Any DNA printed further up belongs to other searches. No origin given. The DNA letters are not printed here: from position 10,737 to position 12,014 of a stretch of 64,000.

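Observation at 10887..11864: Radical SAM/SPASM-type enzyme embedded in a sugar-nucleotide pathway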

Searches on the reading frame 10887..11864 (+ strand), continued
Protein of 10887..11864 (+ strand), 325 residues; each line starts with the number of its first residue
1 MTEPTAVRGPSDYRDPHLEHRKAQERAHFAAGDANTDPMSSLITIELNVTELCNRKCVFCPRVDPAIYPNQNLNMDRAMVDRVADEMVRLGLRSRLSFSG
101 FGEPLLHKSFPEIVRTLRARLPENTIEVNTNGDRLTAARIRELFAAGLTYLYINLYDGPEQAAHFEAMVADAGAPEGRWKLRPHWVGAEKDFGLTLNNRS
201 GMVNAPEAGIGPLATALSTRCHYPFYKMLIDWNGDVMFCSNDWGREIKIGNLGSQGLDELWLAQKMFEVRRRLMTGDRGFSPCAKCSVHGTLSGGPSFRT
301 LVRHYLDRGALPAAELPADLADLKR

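Call 18: find_encoding_contigs(protein=P0104, flank=10000, max_places=1)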
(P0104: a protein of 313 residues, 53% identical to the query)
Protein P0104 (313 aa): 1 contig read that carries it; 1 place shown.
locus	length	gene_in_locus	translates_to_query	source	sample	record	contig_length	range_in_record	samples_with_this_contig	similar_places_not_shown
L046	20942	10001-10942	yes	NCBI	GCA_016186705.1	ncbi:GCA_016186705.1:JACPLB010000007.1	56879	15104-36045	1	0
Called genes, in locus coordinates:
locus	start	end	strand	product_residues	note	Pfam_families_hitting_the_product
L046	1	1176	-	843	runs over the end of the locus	PF07517:SecA_DEAD, PF01043:SecA_PP_bind, PF21090:P-loop_SecA, PF07516:SecA_SW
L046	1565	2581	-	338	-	PF01565:FAD_binding_4, PF02873:MurB_C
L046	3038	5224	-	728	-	PF04932:Wzy_C, PF23914:TPR_CcmH_CycH (faint), PF13424:TPR_12 (faint), PF00515:TPR_1 (faint), PF07719:TPR_2 (faint), PF13181:TPR_8 (faint), PF13428:TPR_14 (faint), PF14559:TPR_19 (faint)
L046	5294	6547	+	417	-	PF01943:Polysacc_synt, PF13440:Polysacc_synt_3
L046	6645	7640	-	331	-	PF01408:GFO_IDH_MocA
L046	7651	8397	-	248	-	PF13489:Methyltransf_23, PF07021:MetW, PF13847:Methyltransf_31 (weak), PF08241:Methyltransf_11 (weak), PF08242:Methyltransf_12, PF13649:Methyltransf_25 (faint)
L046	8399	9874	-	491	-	-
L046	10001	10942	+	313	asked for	PF04055:Radical_SAM, PF13186:SPASM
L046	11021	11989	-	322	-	PF01380:SIS, PF00571:CBS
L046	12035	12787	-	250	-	PF00294:PfkB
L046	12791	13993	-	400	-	PF00676:E1_dh, PF02779:Transket_pyr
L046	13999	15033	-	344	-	PF08240:ADH_N, PF16912:Glu_dehyd_C (weak), PF00107:ADH_zinc_N, PF13602:ADH_zinc_N_2 (weak)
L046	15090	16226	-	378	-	PF01075:Glyco_transf_9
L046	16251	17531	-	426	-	PF08421:Methyltransf_13, PF13489:Methyltransf_23, PF08484:Methyltransf_14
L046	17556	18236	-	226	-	PF00535:Glycos_transf_2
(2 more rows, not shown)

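Call 20: find_encoding_contigs(protein=P0097, flank=10000, max_places=1)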
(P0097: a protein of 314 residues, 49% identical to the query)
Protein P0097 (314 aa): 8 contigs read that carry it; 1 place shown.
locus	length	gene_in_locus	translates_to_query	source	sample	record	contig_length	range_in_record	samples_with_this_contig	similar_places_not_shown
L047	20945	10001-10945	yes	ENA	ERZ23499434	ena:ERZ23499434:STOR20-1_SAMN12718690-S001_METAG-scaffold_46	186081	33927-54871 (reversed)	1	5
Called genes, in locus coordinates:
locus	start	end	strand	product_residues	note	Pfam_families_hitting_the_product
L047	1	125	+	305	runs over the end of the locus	PF01370:Epimerase, PF04321:RmlD_sub_bind, PF02719:Polysacc_synt_2 (weak), PF16363:GDP_Man_Dehyd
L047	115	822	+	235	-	PF02585:PIG-L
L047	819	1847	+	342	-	-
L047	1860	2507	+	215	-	PF13489:Methyltransf_23 (weak), PF13847:Methyltransf_31 (weak), PF08241:Methyltransf_11, PF08242:Methyltransf_12 (faint), PF13649:Methyltransf_25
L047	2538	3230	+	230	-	PF02348:CTP_transf_3, PF12804:NTP_transf_3 (weak)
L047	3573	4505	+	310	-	PF13469:Sulfotransfer_3 (faint)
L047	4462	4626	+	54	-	-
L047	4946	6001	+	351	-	PF03102:NeuB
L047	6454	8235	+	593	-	PF00664:ABC_membrane, PF13304:AAA_21 (faint), PF00005:ABC_tran, PF02463:SMC_N (weak)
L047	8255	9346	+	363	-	PF00155:Aminotran_1_2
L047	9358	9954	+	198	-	PF13302:Acetyltransf_3, PF13523:Acetyltransf_8 (faint), PF00583:Acetyltransf_1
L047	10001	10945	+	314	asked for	PF04055:Radical_SAM, PF13186:SPASM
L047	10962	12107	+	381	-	PF02350:Epimerase_2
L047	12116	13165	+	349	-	PF03102:NeuB, PF08666:SAF (weak)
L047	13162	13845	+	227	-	PF08889:WbqC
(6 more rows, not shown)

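Call 28: predict_structure(alignment_id=A1)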
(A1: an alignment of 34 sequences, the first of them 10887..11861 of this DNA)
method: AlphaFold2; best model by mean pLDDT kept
length: 325 residues; sequences in the alignment: 34
mean_pLDDT: 86.3   pTM: 0.87
mean pLDDT of the five models: 86.3, 84.9, 84.3, 83.2, 81.6
residues with pLDDT >= 90: 191; 70-90: 94; 50-70: 23; < 50: 17
segments of 3 or more residues with pLDDT < 50: 1-10, 190-194
pLDDT, mean of each block of 10 residues (from residue 1): 38 62 88 78 95 79 78 94 98 93 92 98 96 95 98 89 96 95 67 57 73 83 92 94 90 98 97 92 82 83 96 94 88
secondary structure, 60 per line:
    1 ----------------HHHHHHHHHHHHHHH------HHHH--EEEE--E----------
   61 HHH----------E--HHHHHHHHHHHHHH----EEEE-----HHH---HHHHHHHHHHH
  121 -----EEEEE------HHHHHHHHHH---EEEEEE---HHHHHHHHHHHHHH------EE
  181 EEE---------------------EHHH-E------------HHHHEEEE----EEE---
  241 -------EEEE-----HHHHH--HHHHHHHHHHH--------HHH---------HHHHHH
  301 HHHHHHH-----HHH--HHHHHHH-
elements in order: H17-31 H38-41 E44-47 H77-90 E95-98 H110-120 E126-130 H137-146 E150-155 H159-172 E179-183 H223-226 E227-230 E235-237 E248-251 H257-261 H264-274 H295-307 H318-324

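Call 31: fold_search(model_id=the predicted structure, library=pdb)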
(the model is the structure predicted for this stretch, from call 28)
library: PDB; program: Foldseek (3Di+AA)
matches with E <= 10: 1762; with E <= 0.001: 49
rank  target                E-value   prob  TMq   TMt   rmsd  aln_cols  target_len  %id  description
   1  4m7t                  3.1e-18  1.00  0.61  0.79   3.6       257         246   24  Crystal structure of BtrN in complex with AdoMet and 2-DOIA (released 2013-10-02)
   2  4m7s                  2.5e-15  1.00  0.54  0.80   4.6       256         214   21  Crystal structure of SeMet BtrN in an OPEN conformation (released 2013-10-02)
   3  7vob                  2.4e-07  1.00  0.46  0.46  10.8       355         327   16  The crystal structure of a Radical SAM Enzyme BlsE involved in the Biosynthesis of Blasticidin S (released 2022-05-04)
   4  7wzv_B                3.7e-07  1.00  0.41  0.44   7.8       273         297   20  The structure of a Twitch Radical SAM Dehydrogenase SpeY (released 2022-12-28)
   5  7wzx                  6.6e-07  1.00  0.41  0.44   8.3       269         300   20  The structure of a Twitch Radical SAM Dehydrogenase SpeY (released 2022-12-28)
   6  7x0b_B                1.9e-06  1.00  0.39  0.42   7.9       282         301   18  The structure of a Twitch Radical SAM Dehydrogenase SpeY (released 2022-12-28)
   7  4k36_A                2.1e-06  1.00  0.41  0.36  14.6       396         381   11  His6 tagged anSMEcpe with bound AdoMet (released 2013-05-08)
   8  7wzv_A                2.2e-06  1.00  0.41  0.44   7.6       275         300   20  The structure of a Twitch Radical SAM Dehydrogenase SpeY (released 2022-12-28)
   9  6c8v                  3.4e-06  1.00  0.46  0.47   6.9       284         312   16  X-ray structure of PqqE from Methylobacterium extorquens (released 2018-02-14)
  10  4k37_A                8.1e-06  1.00  0.42  0.38  13.3       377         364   11  Native anSMEcpe with bound AdoMet (released 2013-05-08)
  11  8hzv_B                1.6e-05  1.00  0.48  0.35   9.7       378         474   16  The crystal structure of a Radical SAM Enzyme DesII (released 2024-07-10)
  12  4k37_B                1.7e-05  1.00  0.41  0.37  13.8       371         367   12  Native anSMEcpe with bound AdoMet (released 2013-05-08)
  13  8hzv_D                1.7e-05  1.00  0.40  0.29  10.8       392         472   14  The crystal structure of a Radical SAM Enzyme DesII (released 2024-07-10)
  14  5v1t_A                2.2e-05  1.00  0.30  0.24  17.0       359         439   12  Crystal structure of Streptococcus suis SuiB bound to precursor peptide SuiA (released 2017-08-30)
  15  2fb2_B                2.3e-05  1.00  0.35  0.35   4.3       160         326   19  Structure of the MoaA Arg17/266/268/Ala triple mutant (released 2006-05-09)
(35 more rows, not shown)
